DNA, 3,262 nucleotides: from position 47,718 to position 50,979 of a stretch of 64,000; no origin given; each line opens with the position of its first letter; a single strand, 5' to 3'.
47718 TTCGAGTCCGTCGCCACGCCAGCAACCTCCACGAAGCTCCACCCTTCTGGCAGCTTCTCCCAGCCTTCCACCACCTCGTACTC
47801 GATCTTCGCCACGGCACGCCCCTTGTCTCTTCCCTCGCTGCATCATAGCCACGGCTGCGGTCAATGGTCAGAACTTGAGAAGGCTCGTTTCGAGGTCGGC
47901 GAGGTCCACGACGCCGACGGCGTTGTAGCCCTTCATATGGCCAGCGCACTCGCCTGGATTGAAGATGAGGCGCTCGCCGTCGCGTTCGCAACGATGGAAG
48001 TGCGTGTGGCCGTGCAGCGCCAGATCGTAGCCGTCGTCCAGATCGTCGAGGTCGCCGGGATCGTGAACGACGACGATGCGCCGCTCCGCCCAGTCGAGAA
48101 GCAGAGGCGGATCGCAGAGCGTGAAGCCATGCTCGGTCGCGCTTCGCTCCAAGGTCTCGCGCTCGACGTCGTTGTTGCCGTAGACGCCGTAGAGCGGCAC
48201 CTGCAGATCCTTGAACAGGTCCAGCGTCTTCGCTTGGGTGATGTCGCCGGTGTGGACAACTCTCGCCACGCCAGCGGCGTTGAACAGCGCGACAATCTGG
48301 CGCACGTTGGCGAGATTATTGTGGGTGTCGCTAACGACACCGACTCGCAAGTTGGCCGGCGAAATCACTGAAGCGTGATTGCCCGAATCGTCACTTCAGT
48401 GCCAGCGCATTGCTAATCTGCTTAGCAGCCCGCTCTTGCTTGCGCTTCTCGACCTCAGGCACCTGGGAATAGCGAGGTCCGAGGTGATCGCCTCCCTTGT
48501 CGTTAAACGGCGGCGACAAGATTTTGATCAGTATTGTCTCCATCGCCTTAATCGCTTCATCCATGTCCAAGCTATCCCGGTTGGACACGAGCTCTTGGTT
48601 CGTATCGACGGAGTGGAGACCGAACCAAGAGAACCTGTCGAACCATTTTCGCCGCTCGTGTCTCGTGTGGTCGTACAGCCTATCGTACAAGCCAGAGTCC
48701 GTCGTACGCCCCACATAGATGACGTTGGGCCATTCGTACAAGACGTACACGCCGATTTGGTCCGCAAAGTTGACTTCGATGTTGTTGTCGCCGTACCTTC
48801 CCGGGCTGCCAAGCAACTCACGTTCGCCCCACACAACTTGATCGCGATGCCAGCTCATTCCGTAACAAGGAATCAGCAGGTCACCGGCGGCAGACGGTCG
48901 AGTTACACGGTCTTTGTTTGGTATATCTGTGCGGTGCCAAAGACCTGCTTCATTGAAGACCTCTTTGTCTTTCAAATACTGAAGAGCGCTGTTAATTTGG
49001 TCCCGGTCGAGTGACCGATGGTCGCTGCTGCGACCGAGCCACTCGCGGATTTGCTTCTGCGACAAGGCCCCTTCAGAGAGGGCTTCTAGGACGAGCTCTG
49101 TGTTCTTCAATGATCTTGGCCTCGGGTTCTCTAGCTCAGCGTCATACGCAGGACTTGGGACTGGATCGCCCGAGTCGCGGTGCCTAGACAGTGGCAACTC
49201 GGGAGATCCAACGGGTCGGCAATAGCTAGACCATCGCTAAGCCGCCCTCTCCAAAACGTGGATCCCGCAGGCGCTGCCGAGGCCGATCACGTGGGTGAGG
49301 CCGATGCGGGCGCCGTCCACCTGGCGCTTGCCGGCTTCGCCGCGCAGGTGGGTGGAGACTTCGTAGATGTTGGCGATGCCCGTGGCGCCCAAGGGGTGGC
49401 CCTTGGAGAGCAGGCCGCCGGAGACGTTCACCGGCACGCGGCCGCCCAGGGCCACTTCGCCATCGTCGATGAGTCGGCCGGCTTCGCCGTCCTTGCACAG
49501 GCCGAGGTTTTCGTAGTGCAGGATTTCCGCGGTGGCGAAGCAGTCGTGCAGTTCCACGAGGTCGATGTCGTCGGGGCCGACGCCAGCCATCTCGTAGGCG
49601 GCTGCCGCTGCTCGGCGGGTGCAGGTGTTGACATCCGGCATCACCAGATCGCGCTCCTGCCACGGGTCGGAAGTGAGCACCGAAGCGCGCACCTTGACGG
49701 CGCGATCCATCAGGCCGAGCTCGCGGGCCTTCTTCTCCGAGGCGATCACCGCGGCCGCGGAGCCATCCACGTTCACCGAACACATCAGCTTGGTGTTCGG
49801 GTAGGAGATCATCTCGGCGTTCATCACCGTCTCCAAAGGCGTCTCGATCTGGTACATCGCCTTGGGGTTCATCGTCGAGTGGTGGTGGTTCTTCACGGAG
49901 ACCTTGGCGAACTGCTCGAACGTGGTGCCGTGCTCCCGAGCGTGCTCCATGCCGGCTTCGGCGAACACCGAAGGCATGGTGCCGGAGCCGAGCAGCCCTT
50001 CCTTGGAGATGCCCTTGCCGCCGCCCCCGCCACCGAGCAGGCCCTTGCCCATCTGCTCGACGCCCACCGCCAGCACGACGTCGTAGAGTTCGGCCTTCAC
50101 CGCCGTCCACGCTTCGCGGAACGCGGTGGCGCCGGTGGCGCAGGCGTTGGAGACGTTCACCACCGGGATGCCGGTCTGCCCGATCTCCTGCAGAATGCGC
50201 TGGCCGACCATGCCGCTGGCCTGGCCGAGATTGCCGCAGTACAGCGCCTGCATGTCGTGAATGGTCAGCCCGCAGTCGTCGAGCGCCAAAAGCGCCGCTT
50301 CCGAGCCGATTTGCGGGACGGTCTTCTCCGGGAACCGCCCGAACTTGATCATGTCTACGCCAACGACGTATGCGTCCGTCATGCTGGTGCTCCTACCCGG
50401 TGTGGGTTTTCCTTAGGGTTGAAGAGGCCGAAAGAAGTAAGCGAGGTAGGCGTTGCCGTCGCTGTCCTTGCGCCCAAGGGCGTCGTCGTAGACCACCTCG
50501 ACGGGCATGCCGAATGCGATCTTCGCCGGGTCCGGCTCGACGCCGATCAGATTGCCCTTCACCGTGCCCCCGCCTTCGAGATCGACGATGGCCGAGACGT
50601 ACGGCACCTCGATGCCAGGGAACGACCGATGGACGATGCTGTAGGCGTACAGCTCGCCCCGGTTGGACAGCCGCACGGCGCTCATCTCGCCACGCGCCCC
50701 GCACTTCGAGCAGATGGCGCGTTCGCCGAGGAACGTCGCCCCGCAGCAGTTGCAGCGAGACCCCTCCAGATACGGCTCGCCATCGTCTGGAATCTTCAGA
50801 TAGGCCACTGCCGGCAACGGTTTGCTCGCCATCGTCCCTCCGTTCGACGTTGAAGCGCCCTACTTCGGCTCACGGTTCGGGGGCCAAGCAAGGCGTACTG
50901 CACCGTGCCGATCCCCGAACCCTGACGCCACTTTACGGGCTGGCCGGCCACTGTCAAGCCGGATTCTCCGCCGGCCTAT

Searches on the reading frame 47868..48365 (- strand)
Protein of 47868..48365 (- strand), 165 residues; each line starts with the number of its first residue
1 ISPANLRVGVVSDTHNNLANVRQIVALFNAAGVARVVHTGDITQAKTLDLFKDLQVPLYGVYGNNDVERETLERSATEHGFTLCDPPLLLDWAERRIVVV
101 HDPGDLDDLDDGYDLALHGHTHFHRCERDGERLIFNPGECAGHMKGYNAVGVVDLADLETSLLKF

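Call 93: search_protein_families(library=pfam, proteins=[window:47868-48365:-], max_evalue=0.001)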
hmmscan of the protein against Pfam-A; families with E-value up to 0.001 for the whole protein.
window:47868-48365:- (165 aa): 2 families
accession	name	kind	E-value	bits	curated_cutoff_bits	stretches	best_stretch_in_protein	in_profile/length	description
PF12850.12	Metallophos_2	-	1e-26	94.2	27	1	6-155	1-151/154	Calcineurin-like phosphoesterase superfamily domain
PF00149.33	Metallophos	-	3.8e-09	37.7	21.5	1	6-120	1-116/191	Calcineurin-like phosphoesterase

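Call 94: search_protein_families(library=padloc, proteins=[window:47868-48365:-], max_evalue=0.0001)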
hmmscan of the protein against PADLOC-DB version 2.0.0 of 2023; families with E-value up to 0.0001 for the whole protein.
window:47868-48365:- (165 aa): 0 families

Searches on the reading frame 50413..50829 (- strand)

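Call 93: search_protein_families(library=pfam, proteins=[window:50413-50829:-], max_evalue=0.001)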
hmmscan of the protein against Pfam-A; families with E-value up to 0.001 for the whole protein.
window:50413-50829:- (138 aa): 1 family
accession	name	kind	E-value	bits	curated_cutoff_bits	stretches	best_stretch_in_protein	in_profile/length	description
PF01796.24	OB_ChsH2_C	-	2.7e-18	66.1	27.1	1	52-114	2-64/65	ChsH2, C-terminal OB-fold domain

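Call 94: search_protein_families(library=padloc, proteins=[window:50413-50829:-], max_evalue=0.0001)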
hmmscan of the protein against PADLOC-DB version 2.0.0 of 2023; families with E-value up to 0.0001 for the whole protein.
window:50413-50829:- (138 aa): 0 families
